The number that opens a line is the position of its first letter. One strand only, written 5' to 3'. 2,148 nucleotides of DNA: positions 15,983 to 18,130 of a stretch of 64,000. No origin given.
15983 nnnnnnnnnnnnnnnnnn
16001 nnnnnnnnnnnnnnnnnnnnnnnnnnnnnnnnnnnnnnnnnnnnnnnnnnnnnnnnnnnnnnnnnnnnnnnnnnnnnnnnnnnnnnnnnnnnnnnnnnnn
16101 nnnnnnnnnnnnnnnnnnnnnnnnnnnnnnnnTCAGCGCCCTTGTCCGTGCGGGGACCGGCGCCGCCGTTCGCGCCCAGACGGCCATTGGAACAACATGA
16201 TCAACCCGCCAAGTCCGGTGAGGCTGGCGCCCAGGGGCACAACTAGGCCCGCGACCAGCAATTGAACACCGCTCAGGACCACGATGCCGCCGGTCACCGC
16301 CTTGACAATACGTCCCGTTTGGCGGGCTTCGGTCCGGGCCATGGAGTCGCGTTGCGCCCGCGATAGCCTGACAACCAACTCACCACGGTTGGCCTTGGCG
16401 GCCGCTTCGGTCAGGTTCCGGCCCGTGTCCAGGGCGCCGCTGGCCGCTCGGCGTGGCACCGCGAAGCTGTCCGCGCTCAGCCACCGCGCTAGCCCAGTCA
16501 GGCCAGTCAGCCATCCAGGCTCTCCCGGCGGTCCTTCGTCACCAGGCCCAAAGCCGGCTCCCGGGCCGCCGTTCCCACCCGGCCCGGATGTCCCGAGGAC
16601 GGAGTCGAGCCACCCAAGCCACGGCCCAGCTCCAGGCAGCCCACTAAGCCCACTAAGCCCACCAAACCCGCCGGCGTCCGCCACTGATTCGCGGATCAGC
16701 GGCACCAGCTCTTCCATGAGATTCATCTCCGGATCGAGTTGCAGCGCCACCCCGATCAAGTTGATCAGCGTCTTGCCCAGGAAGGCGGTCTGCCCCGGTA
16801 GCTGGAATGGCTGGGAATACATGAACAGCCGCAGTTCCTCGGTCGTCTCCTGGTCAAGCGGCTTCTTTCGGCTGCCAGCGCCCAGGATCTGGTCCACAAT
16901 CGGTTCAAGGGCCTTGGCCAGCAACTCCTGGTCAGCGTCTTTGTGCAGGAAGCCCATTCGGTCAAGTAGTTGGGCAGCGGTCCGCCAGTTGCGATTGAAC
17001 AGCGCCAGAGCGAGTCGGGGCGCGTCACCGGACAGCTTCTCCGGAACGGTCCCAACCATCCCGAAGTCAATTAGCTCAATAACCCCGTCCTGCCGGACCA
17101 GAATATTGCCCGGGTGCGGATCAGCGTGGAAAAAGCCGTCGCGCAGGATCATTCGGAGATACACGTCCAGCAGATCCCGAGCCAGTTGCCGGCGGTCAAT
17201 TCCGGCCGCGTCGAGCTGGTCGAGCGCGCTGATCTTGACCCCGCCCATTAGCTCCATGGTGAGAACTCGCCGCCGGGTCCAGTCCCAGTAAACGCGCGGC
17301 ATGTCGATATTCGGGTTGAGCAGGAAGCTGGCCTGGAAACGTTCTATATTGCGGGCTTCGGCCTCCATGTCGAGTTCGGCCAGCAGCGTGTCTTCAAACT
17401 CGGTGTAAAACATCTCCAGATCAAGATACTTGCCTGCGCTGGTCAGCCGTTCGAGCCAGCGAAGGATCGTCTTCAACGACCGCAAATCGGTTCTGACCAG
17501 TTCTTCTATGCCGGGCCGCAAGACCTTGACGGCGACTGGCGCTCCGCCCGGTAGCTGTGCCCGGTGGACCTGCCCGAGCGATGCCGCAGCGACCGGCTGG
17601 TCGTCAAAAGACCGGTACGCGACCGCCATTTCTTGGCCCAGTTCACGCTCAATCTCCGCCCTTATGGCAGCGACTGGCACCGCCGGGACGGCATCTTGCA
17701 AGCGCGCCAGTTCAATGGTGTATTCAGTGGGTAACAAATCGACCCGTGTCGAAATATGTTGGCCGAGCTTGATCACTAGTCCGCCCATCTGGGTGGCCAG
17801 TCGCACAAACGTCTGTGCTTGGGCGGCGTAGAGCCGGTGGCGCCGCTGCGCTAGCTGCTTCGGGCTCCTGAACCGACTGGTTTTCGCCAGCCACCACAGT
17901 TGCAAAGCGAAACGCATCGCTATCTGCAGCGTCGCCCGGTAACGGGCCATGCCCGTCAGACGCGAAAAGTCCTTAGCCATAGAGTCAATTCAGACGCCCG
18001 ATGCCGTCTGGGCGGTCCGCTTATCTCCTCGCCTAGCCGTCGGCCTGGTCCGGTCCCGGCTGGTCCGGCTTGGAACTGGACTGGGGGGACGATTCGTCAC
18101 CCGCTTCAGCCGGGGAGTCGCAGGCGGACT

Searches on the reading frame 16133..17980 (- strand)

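Call 3: search_protein_families(library=pfam, proteins=[window:16133-17980:-], max_evalue=1)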
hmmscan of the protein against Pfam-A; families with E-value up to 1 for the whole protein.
window:16133-17980:- (615 aa): 4 families
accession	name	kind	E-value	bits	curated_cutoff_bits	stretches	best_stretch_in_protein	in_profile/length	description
PF03109.22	ABC1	-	3.5e-74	249.5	22.9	1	93-337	1-242/244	ABC1 atypical kinase-like domain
PF01163.29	RIO1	-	6e-05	23.2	22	1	202-307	52-149/187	RIO domain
PF01636.29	APH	-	0.00035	20.8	23.2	1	262-310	146-198/239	Phosphotransferase enzyme family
PF00069.31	Pkinase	-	0.00044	20.2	31.7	1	235-314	70-150/263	Protein kinase domain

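Call 4: search_protein_families(library=ncbifam, proteins=[window:16133-17980:-], max_evalue=1)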
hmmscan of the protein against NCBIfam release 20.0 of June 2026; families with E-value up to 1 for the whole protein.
window:16133-17980:- (615 aa): 10 families
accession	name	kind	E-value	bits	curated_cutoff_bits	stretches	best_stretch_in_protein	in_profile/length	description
TIGR01982.1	UbiB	equivalog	2.4e-104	349.3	487.55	1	42-434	37-427/436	2-polyprenylphenol 6-hydroxylase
NF003404.0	PRK04750.1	equivalog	1.6e-84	284.4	667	1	13-436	6-437/529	ubiquinone biosynthesis regulatory protein kinase UbiB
NF050082.1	ATPase_MABP1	exception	2.3e-34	119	800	1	53-367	49-366/435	macrolide-binding ATPase MABP-1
NF041310.1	Prot_Kin_Rio1_Halo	equivalog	0.0015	18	480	1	236-314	167-243/273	serine/threonine-protein kinase Rio1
NF038151.1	lanthi_synth_III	equivalog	0.0018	16.7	575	1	274-312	348-386/833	class III lanthionine synthetase LanKC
NF038150.1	lanthi_synth_IV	equivalog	0.0024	16.2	650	1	262-310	299-346/851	class IV lanthionine synthetase LanL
TIGR03724.2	arch_bud32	equivalog_domain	0.0051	16.3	125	1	222-309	52-131/193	KEOPS complex kinase/ATPase Bud32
NF033483.0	PknB_PASTA_kin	equivalog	0.011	14.8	450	1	280-312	125-157/563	Stk1 family PASTA domain-containing Ser/Thr kinase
NF052427.1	StpK7MSMEG_1200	equivalog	0.054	12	900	1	280-314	126-160/601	serine/threonine protein kinase StpK7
NF058603.1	SCO2097_fam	equivalog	0.14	12.5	110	1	551-597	32-77/129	SCO2097 family morphological protein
